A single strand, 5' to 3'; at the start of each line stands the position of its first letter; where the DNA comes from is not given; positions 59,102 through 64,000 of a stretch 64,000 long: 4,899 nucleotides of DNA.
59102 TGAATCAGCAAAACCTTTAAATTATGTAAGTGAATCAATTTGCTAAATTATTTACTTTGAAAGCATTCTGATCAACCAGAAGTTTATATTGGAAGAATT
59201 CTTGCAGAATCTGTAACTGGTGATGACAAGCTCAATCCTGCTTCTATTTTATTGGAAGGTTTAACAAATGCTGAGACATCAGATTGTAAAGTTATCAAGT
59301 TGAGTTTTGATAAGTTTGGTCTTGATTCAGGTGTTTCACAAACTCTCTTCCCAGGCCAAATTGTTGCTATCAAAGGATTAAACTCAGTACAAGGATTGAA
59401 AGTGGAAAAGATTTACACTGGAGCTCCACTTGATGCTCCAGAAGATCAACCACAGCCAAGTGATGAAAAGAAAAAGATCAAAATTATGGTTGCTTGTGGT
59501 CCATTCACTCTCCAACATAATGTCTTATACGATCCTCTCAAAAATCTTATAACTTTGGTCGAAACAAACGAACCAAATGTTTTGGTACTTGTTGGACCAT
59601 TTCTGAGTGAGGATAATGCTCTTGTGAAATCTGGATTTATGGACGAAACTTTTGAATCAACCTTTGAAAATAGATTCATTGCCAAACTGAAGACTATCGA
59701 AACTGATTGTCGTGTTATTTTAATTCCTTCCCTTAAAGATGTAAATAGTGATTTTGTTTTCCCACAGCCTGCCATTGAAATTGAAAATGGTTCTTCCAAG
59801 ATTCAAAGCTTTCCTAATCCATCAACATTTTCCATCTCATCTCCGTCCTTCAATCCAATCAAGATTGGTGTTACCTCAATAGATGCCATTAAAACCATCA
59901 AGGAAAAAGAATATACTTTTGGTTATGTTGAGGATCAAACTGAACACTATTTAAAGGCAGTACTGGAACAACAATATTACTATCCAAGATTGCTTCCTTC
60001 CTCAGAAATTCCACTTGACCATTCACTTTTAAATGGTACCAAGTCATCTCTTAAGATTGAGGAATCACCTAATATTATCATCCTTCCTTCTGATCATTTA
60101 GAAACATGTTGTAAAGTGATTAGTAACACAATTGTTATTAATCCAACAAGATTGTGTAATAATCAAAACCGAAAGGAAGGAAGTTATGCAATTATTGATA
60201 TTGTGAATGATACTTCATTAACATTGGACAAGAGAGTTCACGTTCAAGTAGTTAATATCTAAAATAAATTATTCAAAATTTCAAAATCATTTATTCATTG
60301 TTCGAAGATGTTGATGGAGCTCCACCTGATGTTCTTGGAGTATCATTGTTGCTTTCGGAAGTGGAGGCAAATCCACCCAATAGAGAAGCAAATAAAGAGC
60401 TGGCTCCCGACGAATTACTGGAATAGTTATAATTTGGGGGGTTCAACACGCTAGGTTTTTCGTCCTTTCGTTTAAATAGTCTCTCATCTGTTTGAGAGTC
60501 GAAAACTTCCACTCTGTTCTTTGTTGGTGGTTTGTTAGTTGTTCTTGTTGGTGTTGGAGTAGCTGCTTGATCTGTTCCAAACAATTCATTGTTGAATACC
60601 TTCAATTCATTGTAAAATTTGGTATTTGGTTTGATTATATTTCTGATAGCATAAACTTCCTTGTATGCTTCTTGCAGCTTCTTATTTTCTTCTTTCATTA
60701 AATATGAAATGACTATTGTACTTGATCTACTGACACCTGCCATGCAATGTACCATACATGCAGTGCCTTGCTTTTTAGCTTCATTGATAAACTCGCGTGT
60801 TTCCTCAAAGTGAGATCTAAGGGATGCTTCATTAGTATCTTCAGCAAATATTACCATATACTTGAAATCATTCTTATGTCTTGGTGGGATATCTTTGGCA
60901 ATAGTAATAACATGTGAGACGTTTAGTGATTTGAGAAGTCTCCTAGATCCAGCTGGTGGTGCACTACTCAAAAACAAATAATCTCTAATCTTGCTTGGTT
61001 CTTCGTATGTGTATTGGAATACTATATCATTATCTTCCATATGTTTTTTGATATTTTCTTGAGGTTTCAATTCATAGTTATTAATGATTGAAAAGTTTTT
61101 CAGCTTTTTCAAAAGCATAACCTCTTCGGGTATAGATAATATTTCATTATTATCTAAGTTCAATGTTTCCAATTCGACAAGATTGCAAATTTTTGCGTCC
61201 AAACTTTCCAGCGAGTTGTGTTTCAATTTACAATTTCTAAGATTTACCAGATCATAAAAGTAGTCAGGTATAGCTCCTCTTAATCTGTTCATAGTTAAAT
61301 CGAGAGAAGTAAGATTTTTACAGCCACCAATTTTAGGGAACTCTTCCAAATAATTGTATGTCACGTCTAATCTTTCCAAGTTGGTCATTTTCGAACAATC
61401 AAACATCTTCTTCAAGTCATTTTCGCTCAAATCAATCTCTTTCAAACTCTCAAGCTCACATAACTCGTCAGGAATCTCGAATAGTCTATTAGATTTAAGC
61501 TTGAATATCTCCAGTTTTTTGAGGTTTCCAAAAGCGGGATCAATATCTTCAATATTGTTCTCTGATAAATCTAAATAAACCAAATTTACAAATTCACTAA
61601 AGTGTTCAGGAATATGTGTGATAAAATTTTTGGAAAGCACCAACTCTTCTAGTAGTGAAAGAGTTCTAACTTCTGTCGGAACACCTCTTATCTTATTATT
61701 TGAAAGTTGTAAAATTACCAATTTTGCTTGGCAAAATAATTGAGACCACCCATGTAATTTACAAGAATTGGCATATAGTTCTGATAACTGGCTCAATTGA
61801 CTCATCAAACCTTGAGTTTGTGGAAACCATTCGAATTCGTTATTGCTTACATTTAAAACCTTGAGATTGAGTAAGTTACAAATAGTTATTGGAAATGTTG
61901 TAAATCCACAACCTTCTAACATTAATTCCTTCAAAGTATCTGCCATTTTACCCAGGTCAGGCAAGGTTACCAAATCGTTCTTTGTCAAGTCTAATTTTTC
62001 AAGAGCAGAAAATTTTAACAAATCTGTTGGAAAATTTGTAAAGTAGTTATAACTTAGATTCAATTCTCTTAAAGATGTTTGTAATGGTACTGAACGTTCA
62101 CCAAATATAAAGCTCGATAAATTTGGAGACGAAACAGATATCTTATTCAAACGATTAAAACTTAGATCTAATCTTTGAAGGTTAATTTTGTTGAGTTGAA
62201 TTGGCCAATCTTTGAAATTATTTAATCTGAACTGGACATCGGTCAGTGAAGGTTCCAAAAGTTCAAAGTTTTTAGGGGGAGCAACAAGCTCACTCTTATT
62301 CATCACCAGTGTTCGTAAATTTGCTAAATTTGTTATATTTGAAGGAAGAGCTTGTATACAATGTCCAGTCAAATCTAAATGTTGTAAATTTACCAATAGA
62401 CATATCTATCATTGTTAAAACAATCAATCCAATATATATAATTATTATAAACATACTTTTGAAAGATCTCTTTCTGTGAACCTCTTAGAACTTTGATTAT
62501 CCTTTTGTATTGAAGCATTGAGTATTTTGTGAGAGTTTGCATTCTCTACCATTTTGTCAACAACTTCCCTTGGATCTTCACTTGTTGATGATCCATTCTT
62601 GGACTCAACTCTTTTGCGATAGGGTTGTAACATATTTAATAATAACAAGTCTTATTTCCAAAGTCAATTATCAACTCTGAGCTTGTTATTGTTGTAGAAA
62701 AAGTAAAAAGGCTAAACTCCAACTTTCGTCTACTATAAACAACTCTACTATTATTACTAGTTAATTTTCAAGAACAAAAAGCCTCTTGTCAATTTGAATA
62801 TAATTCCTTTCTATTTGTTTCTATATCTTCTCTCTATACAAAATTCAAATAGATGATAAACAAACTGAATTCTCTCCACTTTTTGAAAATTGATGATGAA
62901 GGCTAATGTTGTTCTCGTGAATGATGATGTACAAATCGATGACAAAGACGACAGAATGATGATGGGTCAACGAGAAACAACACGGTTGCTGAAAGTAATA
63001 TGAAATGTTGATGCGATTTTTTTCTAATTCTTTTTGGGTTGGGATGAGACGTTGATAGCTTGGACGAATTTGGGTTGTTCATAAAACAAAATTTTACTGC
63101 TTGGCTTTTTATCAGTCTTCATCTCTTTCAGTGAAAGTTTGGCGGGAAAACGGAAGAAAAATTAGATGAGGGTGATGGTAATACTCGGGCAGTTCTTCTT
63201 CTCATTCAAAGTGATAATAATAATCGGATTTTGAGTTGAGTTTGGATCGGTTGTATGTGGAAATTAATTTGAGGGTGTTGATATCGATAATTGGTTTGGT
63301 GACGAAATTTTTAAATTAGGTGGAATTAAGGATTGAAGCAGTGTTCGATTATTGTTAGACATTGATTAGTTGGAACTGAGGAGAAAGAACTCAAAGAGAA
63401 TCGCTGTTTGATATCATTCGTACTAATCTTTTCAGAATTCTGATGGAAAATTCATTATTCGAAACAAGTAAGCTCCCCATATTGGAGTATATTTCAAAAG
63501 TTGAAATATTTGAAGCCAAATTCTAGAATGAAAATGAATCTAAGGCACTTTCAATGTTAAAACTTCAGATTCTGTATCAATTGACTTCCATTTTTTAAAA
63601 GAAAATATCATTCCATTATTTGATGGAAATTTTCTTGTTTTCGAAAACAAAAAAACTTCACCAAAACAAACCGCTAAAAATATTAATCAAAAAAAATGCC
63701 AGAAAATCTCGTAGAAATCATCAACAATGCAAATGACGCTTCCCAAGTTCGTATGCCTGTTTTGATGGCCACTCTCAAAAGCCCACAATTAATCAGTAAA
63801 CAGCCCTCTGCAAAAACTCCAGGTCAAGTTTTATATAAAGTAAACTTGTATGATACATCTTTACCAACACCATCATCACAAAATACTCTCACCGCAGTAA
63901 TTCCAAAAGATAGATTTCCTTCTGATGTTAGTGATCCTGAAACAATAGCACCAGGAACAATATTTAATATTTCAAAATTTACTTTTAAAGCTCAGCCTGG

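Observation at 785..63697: Pair of about 730-bp inverted repeats bracketing the window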

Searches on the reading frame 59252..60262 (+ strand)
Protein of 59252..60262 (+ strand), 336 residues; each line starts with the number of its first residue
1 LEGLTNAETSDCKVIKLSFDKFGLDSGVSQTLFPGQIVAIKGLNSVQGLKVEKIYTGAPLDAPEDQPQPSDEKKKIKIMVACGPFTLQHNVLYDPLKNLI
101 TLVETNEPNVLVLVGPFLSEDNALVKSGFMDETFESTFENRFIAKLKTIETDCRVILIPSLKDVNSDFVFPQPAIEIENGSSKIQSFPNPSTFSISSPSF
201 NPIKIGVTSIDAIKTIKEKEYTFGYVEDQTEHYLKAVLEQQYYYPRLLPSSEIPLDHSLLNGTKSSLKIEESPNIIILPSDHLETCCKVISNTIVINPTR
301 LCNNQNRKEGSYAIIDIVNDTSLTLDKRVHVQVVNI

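Call 9: search_protein_families(library=pfam, proteins=[window:59252-60262:+], max_evalue=0.01)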
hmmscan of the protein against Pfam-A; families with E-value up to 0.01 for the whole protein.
window:59252-60262:+ (336 aa): 2 families
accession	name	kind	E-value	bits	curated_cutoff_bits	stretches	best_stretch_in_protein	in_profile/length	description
PF04042.21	DNA_pol_E_B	-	9.1e-33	113.9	29.1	1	78-284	1-207/210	DNA polymerase alpha/epsilon subunit B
PF22062.2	DPOA2_OB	-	0.0054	17.1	27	0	30-56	81-108/109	DNA polymerase alpha subunit B, OB domain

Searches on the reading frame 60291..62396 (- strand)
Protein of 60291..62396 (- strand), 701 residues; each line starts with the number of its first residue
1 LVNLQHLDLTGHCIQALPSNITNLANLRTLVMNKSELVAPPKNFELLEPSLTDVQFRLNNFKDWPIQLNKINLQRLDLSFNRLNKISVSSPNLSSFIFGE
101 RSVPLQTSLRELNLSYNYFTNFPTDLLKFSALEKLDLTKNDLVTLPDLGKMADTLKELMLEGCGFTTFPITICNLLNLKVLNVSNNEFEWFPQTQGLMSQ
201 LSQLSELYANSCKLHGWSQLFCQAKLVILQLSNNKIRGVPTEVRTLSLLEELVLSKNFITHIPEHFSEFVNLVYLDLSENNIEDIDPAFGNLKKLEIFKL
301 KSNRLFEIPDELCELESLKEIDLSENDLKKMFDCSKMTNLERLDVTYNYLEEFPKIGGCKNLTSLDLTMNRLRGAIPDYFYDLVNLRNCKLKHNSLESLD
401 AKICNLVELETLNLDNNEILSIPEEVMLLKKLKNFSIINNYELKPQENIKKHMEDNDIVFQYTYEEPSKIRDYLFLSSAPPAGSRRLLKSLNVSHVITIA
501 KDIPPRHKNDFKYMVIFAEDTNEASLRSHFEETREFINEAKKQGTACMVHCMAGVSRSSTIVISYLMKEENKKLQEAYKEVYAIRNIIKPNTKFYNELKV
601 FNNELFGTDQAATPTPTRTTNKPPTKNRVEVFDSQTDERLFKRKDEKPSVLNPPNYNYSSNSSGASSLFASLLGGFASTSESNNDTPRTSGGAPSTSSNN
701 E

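Call 9: search_protein_families(library=pfam, proteins=[window:60291-62396:-], max_evalue=0.01)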
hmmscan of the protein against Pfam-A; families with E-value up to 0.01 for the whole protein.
window:60291-62396:- (701 aa): 13 families
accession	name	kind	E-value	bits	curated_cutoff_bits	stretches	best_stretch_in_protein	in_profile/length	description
PF13855.12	LRR_8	-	4.8e-36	122.8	27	6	225-282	2-61/61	Leucine rich repeat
PF12799.13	LRR_4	-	1.7e-31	107.9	27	4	271-304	2-35/44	Leucine Rich repeats (2 copies)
PF00782.25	DSPc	-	3e-29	101.9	33.5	1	474-603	1-132/133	Dual specificity phosphatase, catalytic domain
PF23598.1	LRR_14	-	3.4e-25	89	40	5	225-332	48-155/353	Leucine-rich repeat region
PF00560.39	LRR_1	-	1.2e-21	72.6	20.6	0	271-292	1-23/23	Leucine Rich Repeat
PF13516.12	LRR_6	-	6.5e-07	29.4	23.4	0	359-372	2-15/24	Leucine Rich repeat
PF22785.1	Tc-R-P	-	0.00064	20.7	27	1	516-568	52-103/106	Polymorphic toxin system, DSP-PTPase phosphatase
PF00102.32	Y_phosphatase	-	0.0014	18.8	20.9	1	529-573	150-198/234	Protein-tyrosine phosphatase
PF14580.12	LRR_9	-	0.0017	18.4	30.5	1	275-345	47-117/175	Leucine-rich repeat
PF14566.11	PTPlike_phytase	-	0.0056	17.2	27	0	522-567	112-156/158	Inositol hexakisphosphate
PF23211.1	LRR_LRWD1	-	0.0077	16.4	28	0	106-168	41-101/190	Leucine-rich repeat and WD repeat-containing protein 1, LRR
PF23286.1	LRR_13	-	0.0078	16.4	30.1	0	126-184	126-181/210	Disease resistance protein RPS4B-like, leucine-rich repeats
PF25013.1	LRR_Zer-1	-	0.0089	16.6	27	0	266-343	4-81/137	Zer-1-like, Leucine-rich repeats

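Call 52: find_homologous_proteins(query=window:60294-62393:-, max_evalue=1e-30)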
Query window:60294-62393:- (700 aa): 161 proteins with E <= 1e-30 among 8000 candidates; the best 120 are listed.
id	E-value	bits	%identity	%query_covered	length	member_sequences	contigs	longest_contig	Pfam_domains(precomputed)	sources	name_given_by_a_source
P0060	0.0e+0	1239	100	80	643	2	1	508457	PF23598.2,PF13516.13,PF00560.40,PF12799.14,PF13855.13,PF00782.26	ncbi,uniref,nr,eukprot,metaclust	ncbi:hypothetical protein NAEGRDRAFT_80763 [Naegleria gruberi]|uniref:Uncharacterized protein n=1 Ta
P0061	6.6e-298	1008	67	98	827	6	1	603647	PF23598.2,PF13516.13,PF25019.1,PF00560.40,PF12799.14,PF13855.13,PF00782.26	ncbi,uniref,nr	ncbi:hypothetical protein FDP41_004933 [Naegleria fowleri]|uniref:Protein-serine/threonine phosphata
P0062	4.0e-261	886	62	96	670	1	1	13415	PF23598.2,PF13516.13,PF14580.13,PF00560.40,PF12799.14,PF13855.13,PF00782.26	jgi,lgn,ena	-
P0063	2.4e-190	652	48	98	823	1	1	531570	PF23598.2,PF00560.40,PF12799.14,PF13855.13,PF00782.26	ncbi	ncbi:hypothetical protein ABK040_000187 [Willaertia magna]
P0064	4.5e-130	453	40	86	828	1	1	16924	PF24048.2,PF23598.2,PF13516.13,PF22784.2,PF00560.40,PF12799.14,PF25013.1,PF13855.13,PF00782.26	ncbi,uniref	ncbi:hypothetical protein AKO1_010201 [Acrasis kona]|uniref:Uncharacterized protein n=1 Tax=Acrasis 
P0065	7.2e-127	443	40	87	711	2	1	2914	PF23598.2,PF13516.13,PF14580.13,PF25019.1,PF00560.40,PF22785.2,PF12799.14,PF23286.1,PF13855.13,PF00782.26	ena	-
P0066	3.2e-106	374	40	86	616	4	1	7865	PF23598.2,PF14580.13,PF00560.40,PF22785.2,PF12799.14,PF13855.13,PF00782.26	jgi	jgi:Leucine-rich repeat (LRR) protein/protein-tyrosine phosphatase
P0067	7.6e-60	221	27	62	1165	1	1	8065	PF23598.2,PF13306.13,PF00560.40,PF12799.14,PF25013.1,PF13855.13,PF23211.1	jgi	-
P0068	3.0e-59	219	25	63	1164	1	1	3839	PF24048.2,PF23598.2,PF14580.13,PF00560.40,PF12799.14,PF25013.1,PF23286.1,PF13855.13,PF23211.1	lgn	-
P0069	1.3e-54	204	26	63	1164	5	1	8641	PF24048.2,PF23598.2,PF00560.40,PF12799.14,PF25013.1,PF23286.1,PF13855.13,PF23211.1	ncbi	ncbi:MAG: leucine-rich repeat domain-containing protein [Saprospiraceae bacterium]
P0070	2.5e-46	176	29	63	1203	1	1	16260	PF23598.2,PF13516.13,PF25497.2,PF25019.1,PF00560.40,PF08477.20,PF12799.14,PF13855.13,PF23211.1,PF16095.12,PF00071.29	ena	-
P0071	5.5e-44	169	29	41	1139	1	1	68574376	PF23598.2,PF13516.13,PF25019.1,PF00560.40,PF08263.18,PF12799.14,PF25013.1,PF13855.13,PF23211.1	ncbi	ncbi:hypothetical protein Ancab_040380 [Ancistrocladus abbreviatus]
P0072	1.9e-43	167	29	47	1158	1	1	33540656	PF23598.2,PF24141.2,PF00560.40,PF08263.18,PF12799.14,PF25013.1,PF13855.13,PF23211.1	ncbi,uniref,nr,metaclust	ncbi:unnamed protein product [Coffea canephora]|uniref:Leucine-rich repeat-containing N-terminal pla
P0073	6.1e-43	165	32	45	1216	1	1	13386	PF23598.2,PF13306.13,PF25497.2,PF00025.28,PF00560.40,PF08477.20,PF12799.14,PF23286.1,PF13855.13,PF16095.12,PF00071.29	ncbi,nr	ncbi:MAG: COR domain-containing protein [Xenococcus sp. MO_188.B8]|nr:COR domain-containing protein 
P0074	8.3e-43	165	26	63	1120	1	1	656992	PF24048.2,PF23598.2,PF13516.13,PF00560.40,PF08263.18,PF12799.14,PF25013.1,PF13855.13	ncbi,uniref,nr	ncbi:hypothetical protein TSUD_44450 [Trifolium subterraneum]|uniref:Uncharacterized protein n=1 Tax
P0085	5.2e-39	152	31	44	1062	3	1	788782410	PF07714.24,PF23598.2,PF00069.32,PF24141.2,PF00560.40,PF08263.18,PF12799.14,PF13855.13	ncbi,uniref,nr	ncbi:probable LRR receptor-like serine/threonine-protein kinase At3g47570 [Triticum dicoccoides]|uni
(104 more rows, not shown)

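Call 53: find_encoding_contigs(protein=P0060, flank=10000, max_places=4)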
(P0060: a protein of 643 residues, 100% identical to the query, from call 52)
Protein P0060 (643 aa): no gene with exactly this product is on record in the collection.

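Call 54: find_encoding_contigs(protein=P0061, flank=8000, max_places=4)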
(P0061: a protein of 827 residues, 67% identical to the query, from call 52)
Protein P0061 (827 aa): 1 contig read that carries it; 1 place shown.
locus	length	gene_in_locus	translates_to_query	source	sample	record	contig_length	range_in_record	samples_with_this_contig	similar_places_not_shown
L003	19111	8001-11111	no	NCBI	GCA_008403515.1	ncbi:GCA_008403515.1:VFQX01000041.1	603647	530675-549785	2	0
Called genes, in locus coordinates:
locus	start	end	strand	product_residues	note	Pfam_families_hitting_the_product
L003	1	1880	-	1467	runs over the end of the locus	-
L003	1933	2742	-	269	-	-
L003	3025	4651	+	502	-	PF01239:PPTA (weak)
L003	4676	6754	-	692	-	PF01336:tRNA_anti-codon (faint), PF16900:REPA_OB_2, PF08646:Rep_fac-A_C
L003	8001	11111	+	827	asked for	PF23598:LRR_14, PF13855:LRR_8, PF12799:LRR_4, PF23598:LRR_14, PF13855:LRR_8, PF23598:LRR_14, PF13855:LRR_8 (weak), PF00782:DSPc, +3 more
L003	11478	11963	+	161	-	PF26729:TMA17_helical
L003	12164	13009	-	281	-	-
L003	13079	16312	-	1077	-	PF08066:PMC2NT, PF01612:DNA_pol_A_exo1, PF00570:HRDC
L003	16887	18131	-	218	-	PF01852:START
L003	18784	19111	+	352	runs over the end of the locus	PF00294:PfkB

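Call 58: find_encoding_contigs(protein=P0062, flank=10000, max_places=4)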
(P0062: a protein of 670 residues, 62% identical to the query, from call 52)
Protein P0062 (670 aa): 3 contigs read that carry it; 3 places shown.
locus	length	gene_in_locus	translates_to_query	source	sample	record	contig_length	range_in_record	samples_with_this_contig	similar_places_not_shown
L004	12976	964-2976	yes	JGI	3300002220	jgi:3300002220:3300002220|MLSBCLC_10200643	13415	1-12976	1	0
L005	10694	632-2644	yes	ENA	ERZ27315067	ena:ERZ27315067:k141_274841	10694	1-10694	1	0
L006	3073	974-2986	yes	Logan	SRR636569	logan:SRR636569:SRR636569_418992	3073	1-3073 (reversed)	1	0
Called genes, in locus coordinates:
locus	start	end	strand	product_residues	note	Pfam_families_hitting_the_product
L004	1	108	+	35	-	?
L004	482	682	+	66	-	-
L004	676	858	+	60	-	-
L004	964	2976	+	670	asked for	PF00560:LRR_1 (faint), PF13855:LRR_8, PF12799:LRR_4 (weak), PF13855:LRR_8, PF14580:LRR_9, PF23598:LRR_14, PF13855:LRR_8 (weak), PF00782:DSPc, +1 more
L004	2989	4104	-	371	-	PF22062:OB_DPOA2 (weak), PF04042:DNA_pol_E_B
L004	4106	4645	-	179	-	-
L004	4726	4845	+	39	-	-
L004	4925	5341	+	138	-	PF26729:TMA17_helical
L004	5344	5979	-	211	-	-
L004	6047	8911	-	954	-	PF08066:PMC2NT, PF01612:DNA_pol_A_exo1, PF00570:HRDC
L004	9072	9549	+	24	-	-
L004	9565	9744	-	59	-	-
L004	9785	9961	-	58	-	-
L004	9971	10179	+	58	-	-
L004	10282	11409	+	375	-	-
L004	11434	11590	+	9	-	-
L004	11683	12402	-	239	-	-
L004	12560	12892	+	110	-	-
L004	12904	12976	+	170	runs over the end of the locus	?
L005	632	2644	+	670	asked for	PF00560:LRR_1 (faint), PF13855:LRR_8, PF12799:LRR_4 (weak), PF13855:LRR_8, PF14580:LRR_9, PF23598:LRR_14, PF13855:LRR_8 (weak), PF00782:DSPc, +1 more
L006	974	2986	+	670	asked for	PF00560:LRR_1 (faint), PF13855:LRR_8, PF12799:LRR_4 (weak), PF13855:LRR_8, PF14580:LRR_9, PF23598:LRR_14, PF13855:LRR_8 (weak), PF00782:DSPc, +1 more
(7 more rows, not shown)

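Call 81: search_protein_families(library=pfam, proteins=[L003:4676-6754:-], max_evalue=10)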
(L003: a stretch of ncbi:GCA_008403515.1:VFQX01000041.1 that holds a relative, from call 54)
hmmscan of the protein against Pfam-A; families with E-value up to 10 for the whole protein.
L003:4676-6754:- (692 aa): 7 families
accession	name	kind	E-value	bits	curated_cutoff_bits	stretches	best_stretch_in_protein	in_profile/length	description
PF08646.16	Rep_fac-A_C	-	7e-18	65.2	28.5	1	543-669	9-138/146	Replication factor-A C terminal domain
PF16900.11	REPA_OB_2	-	2.6e-11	43.8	27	2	370-466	1-94/98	Replication protein A OB domain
PF01336.31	tRNA_anti-codon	-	2.5e-05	24.6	27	1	258-330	1-63/75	OB-fold nucleic acid binding domain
PF01396.24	Zn_ribbon_Top1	-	0.062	13.5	32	1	541-564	9-34/39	Topoisomerase DNA binding C4 zinc finger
PF03153.18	TFIIA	-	0.18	12.2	36.2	1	107-231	82-207/415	Transcription factor IIA, alpha/beta subunit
PF01485.27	IBR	-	0.2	12.2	24.3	1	547-582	14-48/65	IBR domain, a half RING-finger domain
PF00716.22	Peptidase_S21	-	6.9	6.7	27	0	108-204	233-328/337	Assemblin (Peptidase family S21)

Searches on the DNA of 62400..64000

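Call 27: search_rna_families(source=window, start=62400, end=64000, threshold=evalue, max_evalue=1)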
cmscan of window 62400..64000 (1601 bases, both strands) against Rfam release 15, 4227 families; matches with E-value up to 1: 1.
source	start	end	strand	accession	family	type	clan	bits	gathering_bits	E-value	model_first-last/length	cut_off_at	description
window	63612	63672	-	RF03323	mir-3613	Gene; miRNA;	-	18.9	91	0.86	1-86/86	no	mir-3613 microRNA precursor family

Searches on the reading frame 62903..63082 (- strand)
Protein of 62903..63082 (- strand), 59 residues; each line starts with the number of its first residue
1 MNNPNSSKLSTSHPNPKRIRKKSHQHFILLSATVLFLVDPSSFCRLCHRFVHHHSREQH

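Call 51: find_encoding_contigs(protein=window:62903-63082:-, flank=10000, max_places=10)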
Protein window:62903-63082:- (59 aa): no gene with exactly this product is on record in the collection.

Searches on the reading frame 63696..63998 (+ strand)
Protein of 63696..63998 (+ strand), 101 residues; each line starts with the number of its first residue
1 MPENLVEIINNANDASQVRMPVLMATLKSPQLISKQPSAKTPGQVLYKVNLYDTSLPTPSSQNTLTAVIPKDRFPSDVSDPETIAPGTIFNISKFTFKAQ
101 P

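Call 9: search_protein_families(library=pfam, proteins=[window:63696-63998:+], max_evalue=0.01)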
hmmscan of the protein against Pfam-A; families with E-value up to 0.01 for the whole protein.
window:63696-63998:+ (101 aa): 0 families

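Call 11: find_homologous_proteins(query=window:63696-63998:+)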
Query window:63696-63998:+: 2 candidates shared short words with the query, none scored E <= 0.001.

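Call 81: search_protein_families(library=pfam, proteins=[window:63696-63998:+], max_evalue=10)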
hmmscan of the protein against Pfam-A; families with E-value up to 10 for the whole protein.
window:63696-63998:+ (101 aa): 0 families
